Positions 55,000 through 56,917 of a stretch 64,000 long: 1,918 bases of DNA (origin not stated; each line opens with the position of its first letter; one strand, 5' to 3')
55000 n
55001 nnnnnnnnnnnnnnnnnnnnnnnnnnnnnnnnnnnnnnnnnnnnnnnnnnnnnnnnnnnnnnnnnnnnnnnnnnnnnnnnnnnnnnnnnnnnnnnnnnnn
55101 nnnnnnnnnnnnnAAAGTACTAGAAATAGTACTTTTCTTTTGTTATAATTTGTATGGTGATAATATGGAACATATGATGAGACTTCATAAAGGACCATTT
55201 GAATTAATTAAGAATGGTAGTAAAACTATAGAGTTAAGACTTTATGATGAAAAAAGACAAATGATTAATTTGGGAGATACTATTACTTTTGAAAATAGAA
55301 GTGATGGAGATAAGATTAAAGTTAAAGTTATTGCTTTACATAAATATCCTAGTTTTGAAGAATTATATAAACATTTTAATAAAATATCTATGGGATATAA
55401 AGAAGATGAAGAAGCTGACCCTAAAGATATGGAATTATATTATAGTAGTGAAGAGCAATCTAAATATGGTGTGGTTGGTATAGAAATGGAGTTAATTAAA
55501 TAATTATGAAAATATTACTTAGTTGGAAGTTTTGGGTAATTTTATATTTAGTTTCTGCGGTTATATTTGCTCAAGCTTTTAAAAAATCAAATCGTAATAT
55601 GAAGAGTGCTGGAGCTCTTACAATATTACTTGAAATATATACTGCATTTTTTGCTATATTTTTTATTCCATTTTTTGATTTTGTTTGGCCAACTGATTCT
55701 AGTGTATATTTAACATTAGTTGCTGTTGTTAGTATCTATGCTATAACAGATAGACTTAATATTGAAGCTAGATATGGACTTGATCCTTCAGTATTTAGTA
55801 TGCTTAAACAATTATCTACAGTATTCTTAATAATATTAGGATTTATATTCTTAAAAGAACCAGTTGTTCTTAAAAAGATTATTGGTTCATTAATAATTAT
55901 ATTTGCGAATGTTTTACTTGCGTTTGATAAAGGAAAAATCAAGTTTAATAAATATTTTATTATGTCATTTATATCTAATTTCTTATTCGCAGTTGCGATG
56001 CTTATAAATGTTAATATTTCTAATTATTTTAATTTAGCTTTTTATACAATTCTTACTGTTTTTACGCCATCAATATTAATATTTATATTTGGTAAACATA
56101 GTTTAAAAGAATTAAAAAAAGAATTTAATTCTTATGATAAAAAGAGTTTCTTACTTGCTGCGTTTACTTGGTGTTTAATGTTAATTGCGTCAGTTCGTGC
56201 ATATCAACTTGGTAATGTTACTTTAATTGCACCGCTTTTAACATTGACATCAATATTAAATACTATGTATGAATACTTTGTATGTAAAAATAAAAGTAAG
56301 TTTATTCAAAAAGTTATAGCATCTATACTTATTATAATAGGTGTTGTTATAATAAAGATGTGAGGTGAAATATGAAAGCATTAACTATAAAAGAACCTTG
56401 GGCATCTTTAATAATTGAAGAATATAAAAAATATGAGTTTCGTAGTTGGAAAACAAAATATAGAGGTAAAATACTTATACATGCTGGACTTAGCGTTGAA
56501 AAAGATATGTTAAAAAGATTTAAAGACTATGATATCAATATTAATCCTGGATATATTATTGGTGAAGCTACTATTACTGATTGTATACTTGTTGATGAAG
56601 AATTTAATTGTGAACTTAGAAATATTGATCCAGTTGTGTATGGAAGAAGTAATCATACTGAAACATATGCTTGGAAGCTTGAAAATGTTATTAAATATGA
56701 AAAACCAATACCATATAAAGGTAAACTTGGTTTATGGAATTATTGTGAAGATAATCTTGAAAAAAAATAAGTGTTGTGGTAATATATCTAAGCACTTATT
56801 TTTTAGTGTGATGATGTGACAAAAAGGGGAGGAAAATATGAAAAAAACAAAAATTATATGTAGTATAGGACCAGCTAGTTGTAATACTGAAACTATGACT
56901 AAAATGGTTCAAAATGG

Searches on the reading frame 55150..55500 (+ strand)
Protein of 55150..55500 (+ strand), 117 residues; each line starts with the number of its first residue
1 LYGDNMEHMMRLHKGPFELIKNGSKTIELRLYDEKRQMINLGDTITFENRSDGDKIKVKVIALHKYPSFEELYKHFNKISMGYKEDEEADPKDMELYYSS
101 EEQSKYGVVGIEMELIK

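Call 47: search_protein_families(library=pfam, proteins=[window:55150-55500:+], max_evalue=0.00001)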
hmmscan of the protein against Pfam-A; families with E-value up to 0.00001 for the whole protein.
window:55150-55500:+ (117 aa): 1 family
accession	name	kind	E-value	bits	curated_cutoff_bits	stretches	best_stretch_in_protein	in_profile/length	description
PF04266.20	ASCH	-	1.4e-08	35.8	21.2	1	11-116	2-102/103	ASCH domain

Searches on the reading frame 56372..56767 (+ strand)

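Call 47: search_protein_families(library=pfam, proteins=[window:56372-56767:+], max_evalue=0.00001)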
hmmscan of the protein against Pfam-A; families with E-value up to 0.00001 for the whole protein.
window:56372-56767:+ (132 aa): 1 family
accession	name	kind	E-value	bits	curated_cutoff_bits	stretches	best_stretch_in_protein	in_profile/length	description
PF04266.20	ASCH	-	2.3e-06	28.7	21.2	1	4-108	1-98/103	ASCH domain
